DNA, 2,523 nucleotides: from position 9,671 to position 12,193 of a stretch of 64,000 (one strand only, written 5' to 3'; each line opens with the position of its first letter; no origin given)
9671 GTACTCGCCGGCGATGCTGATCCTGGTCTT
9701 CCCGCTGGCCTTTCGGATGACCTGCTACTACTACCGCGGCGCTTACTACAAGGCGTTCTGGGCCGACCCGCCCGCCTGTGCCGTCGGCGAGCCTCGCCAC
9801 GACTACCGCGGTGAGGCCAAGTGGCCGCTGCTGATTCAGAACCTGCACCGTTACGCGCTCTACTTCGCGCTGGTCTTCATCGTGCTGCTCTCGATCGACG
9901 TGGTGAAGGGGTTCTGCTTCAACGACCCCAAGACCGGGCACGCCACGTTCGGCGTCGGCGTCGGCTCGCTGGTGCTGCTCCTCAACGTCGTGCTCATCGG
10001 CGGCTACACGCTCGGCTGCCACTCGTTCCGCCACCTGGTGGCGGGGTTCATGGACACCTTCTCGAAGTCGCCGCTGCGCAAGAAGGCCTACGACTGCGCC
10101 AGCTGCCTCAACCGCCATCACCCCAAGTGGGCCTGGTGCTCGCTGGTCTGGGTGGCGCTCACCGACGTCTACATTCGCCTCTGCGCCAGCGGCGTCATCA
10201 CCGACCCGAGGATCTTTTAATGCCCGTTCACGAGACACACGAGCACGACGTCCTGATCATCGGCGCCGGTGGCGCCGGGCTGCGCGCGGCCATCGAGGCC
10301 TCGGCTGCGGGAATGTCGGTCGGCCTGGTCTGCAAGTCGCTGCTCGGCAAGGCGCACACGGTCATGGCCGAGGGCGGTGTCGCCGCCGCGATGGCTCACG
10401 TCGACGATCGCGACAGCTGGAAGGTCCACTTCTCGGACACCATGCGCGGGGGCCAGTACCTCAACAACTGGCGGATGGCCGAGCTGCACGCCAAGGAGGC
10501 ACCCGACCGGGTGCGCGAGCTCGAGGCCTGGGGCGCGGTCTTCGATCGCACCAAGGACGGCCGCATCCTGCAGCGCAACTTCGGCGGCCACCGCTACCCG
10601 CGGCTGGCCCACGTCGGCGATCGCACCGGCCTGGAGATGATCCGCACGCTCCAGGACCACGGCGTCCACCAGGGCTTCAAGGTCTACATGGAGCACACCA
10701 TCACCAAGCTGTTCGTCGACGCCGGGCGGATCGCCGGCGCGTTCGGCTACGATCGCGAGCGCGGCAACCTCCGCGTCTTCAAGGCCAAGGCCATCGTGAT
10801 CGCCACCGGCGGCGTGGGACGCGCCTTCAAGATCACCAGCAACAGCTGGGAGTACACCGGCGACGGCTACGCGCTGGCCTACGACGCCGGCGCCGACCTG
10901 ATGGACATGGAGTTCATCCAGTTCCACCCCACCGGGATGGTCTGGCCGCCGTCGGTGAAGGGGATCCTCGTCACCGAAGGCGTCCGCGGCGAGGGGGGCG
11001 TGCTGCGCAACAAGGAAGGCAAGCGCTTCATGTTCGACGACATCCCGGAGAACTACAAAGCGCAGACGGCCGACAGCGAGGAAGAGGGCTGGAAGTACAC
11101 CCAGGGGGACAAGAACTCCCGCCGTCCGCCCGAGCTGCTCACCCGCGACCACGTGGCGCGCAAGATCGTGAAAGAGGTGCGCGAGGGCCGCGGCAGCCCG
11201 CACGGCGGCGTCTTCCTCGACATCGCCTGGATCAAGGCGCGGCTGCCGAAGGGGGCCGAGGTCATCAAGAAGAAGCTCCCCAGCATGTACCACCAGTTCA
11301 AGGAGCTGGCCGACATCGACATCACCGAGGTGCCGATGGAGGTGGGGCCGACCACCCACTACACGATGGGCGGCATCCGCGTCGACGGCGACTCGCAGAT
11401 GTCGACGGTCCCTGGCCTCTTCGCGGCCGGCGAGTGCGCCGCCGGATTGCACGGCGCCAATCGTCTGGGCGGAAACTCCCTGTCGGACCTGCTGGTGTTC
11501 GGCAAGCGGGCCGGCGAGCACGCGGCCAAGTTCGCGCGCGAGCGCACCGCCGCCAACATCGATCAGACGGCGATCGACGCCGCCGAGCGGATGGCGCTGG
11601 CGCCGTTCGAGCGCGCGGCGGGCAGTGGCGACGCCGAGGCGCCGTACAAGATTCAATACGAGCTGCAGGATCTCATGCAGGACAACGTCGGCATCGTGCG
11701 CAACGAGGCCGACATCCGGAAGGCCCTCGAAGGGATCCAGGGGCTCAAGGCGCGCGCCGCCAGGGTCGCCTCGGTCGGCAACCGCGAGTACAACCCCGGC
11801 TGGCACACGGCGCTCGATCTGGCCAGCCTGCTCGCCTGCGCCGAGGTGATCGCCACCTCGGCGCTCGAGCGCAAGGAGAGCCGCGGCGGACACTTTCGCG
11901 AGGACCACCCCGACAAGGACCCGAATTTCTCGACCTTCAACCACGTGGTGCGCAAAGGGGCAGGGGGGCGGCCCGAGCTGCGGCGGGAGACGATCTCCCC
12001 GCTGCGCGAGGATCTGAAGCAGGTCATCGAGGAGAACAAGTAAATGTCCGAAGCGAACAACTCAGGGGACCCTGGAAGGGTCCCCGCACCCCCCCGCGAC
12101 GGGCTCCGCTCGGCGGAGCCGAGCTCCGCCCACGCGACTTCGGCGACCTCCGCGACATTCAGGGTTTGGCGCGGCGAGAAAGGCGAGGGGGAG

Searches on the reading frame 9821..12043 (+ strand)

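Call 56: search_protein_families(library=pfam, proteins=[window:9821-12043:+])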
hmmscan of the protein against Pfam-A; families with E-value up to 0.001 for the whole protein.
window:9821-12043:+ (740 aa): 5 families
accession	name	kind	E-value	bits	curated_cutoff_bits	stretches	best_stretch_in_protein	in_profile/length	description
PF00890.30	FAD_binding_2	-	7.1e-93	312.5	20.4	1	143-554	1-414/414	FAD binding domain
PF02910.25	Succ_DH_flav_C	-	1.1e-26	93.7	20.8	1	614-724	3-115/130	Fumarate reductase flavoprotein C-term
PF07992.20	Pyr_redox_2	-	8e-12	45.6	26.1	1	142-339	1-117/291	Pyridine nucleotide-disulphide oxidoreductase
PF03486.20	HI0933_like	-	3.1e-09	37.1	50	1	272-565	110-242/244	HI0933-like protein Rossmann domain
PF01266.30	DAO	-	0.00031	20.8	27.9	1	143-251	1-92/353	FAD dependent oxidoreductase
